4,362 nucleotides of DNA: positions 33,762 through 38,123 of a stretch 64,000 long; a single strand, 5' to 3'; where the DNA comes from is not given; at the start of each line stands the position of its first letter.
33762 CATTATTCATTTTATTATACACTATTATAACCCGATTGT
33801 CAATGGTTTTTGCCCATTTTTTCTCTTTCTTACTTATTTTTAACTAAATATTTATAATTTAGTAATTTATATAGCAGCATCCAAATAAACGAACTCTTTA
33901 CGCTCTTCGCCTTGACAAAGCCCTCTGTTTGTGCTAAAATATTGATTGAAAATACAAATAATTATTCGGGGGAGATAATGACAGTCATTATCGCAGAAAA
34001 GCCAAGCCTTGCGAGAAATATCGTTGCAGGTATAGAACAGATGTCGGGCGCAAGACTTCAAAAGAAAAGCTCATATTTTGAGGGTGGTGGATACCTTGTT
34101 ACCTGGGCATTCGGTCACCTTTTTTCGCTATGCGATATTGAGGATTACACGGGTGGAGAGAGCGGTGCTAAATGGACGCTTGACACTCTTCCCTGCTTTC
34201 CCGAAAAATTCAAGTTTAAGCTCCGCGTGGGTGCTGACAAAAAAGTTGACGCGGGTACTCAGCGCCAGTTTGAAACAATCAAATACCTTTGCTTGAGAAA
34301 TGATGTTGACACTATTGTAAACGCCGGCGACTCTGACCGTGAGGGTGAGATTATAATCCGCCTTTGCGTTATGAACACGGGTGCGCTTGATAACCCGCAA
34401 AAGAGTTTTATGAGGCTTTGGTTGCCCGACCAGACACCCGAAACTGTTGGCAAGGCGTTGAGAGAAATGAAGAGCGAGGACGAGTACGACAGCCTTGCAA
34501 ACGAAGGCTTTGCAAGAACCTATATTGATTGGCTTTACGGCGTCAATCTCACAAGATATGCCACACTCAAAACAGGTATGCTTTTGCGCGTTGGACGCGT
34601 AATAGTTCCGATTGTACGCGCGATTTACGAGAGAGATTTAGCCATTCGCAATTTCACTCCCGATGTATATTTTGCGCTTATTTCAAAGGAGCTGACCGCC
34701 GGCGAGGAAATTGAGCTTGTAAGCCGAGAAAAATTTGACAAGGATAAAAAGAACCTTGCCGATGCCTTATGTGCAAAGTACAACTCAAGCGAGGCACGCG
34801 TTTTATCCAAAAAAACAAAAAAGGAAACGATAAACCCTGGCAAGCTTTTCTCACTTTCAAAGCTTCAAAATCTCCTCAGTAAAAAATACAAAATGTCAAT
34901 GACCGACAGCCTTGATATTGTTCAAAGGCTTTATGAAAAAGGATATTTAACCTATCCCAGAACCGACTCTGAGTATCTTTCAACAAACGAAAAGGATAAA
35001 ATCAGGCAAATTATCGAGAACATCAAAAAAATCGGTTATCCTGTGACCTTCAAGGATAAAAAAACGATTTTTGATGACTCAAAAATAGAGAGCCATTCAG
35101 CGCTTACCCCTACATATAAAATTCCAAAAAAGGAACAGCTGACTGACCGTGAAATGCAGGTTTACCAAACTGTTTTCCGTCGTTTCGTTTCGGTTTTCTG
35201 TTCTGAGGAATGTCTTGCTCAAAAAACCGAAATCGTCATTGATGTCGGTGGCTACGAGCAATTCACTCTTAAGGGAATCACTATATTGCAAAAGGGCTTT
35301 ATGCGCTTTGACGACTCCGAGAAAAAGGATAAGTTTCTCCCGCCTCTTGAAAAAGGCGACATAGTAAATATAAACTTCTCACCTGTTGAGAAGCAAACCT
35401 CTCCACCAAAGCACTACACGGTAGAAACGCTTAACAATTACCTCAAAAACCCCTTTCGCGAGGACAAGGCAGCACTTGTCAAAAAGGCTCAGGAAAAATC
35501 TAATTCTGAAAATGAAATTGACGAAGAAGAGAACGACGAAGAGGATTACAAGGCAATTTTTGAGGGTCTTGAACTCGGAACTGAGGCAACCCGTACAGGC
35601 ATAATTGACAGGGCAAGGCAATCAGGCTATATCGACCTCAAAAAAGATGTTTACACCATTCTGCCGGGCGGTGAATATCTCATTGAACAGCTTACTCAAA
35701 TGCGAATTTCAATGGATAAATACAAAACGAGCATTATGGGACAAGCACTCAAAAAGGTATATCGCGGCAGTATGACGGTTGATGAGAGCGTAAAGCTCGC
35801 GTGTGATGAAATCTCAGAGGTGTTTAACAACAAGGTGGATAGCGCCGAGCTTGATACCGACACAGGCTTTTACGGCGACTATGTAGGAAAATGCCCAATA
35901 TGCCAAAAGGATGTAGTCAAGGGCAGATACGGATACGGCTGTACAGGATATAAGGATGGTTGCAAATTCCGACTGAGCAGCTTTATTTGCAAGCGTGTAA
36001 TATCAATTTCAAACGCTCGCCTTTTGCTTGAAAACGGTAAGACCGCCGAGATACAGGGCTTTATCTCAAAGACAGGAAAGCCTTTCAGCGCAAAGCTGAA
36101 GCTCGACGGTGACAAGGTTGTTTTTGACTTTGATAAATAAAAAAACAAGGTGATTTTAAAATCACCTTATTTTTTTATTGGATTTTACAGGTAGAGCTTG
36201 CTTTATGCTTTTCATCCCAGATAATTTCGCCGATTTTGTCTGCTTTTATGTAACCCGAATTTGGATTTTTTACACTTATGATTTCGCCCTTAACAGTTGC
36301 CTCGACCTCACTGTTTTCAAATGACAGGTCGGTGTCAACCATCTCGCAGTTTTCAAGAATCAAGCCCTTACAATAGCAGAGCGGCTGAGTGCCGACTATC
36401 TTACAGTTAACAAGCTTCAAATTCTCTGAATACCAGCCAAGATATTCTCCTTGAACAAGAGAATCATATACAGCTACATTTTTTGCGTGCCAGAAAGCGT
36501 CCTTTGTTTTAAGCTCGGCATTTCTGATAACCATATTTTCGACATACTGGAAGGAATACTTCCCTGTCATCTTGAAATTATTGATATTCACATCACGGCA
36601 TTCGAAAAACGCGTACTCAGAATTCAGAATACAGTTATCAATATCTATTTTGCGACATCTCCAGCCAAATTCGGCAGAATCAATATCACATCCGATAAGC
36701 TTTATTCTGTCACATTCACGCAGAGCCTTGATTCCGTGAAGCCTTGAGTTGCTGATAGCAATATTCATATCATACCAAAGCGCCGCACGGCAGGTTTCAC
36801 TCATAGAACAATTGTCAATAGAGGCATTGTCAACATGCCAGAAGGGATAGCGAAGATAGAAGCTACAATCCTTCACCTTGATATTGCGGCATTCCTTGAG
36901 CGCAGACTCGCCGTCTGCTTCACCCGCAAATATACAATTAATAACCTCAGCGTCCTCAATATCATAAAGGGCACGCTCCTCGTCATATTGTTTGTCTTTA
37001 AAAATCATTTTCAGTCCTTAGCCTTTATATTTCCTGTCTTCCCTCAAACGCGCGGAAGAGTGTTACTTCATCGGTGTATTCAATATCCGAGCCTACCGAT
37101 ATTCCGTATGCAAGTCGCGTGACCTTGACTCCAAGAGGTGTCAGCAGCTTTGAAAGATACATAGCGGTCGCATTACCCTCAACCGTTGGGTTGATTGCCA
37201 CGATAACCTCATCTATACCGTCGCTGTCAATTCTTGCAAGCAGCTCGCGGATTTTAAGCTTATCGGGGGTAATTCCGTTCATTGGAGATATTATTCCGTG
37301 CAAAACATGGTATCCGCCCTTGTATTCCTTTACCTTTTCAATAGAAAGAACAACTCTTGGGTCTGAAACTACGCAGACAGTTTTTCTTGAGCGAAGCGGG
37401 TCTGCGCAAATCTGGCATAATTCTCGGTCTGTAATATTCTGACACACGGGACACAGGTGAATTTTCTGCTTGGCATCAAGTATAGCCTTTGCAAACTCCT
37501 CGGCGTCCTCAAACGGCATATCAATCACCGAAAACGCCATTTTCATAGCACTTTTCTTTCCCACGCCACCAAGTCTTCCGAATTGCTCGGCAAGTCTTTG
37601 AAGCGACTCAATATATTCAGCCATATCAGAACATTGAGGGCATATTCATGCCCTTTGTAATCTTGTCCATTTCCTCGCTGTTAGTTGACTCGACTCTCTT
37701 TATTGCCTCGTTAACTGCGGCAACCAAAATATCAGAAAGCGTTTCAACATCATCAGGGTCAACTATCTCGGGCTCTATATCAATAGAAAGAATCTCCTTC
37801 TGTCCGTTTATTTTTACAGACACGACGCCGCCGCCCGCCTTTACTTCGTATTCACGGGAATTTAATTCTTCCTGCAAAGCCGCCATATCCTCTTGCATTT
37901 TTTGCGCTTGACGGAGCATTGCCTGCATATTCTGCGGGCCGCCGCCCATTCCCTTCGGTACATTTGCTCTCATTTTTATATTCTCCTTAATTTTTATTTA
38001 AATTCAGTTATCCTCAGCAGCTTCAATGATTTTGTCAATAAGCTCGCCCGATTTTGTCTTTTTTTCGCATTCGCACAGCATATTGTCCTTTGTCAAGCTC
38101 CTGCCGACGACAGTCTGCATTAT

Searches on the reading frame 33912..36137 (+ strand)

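Call 78: search_protein_families(library=pfam, proteins=[window:33912-36137:+], max_evalue=0.00001)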
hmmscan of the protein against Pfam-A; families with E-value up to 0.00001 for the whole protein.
window:33912-36137:+ (742 aa): 2 families
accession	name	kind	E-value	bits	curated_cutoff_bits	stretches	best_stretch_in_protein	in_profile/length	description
PF01131.25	Topoisom_bac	-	1.1e-80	272.2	35.1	1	191-627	2-410/411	DNA topoisomerase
PF13342.12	Toprim_Crpt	-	6.8e-20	71.2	32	1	683-741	1-60/60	C-terminal repeat of topoisomerase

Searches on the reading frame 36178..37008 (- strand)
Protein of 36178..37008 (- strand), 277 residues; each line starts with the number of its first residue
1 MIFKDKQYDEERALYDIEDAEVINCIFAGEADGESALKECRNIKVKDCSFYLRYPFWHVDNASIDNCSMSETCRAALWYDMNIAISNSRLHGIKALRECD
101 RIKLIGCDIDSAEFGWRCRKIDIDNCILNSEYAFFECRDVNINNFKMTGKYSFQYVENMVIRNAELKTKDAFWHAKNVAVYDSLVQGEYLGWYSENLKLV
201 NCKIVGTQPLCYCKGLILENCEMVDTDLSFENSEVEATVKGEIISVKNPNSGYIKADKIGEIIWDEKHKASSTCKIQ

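Call 78: search_protein_families(library=pfam, proteins=[window:36178-37008:-], max_evalue=0.00001)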
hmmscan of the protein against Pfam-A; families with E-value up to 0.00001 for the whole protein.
window:36178-37008:- (277 aa): 1 family
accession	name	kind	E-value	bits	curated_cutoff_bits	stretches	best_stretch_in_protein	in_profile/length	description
PF12541.14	DUF3737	-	1.9e-118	395.1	23.9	1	3-276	3-274/275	Protein of unknown function (DUF3737)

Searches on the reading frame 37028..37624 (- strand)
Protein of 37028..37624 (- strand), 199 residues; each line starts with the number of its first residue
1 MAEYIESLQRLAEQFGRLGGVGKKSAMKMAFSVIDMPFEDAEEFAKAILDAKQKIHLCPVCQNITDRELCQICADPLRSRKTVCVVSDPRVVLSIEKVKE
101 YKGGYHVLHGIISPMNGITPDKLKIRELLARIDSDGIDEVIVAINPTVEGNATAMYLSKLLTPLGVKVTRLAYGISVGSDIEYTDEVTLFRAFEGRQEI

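Call 79: search_protein_families(library=pfam, proteins=[window:37028-37624:-], max_evalue=0.00001)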
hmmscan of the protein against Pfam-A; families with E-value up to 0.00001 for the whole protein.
window:37028-37624:- (199 aa): 5 families
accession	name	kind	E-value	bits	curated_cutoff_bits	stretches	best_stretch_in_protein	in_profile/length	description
PF13662.12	Toprim_4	-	2.9e-22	79.1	25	1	82-172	2-85/85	Toprim domain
PF21176.3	RecR_HhH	-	5.5e-12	45.8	27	1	8-51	1-44/45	RecR, helix-hairpin-helix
PF21175.2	RecR_C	-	2.7e-11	43.1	22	1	174-197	1-24/24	RecR, C-terminal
PF01751.28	Toprim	-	1.1e-08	35.6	23.1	1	82-169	1-94/96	Toprim domain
PF02132.21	RecR_ZnF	-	2.9e-08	33.7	22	1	55-75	1-21/21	RecR, Cys4-zinc finger domain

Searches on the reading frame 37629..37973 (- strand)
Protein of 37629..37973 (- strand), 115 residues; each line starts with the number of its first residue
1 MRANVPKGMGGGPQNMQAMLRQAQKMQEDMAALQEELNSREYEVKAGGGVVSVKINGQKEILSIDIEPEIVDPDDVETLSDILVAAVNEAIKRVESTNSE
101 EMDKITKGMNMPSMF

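Call 79: search_protein_families(library=pfam, proteins=[window:37629-37973:-], max_evalue=0.00001)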
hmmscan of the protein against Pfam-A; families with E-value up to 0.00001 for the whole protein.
window:37629-37973:- (115 aa): 1 family
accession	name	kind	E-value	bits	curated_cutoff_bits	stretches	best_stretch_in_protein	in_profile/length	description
PF02575.21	YbaB_DNA_bd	-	2.4e-33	114.6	25.5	1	21-110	2-91/91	YbaB/EbfC DNA-binding family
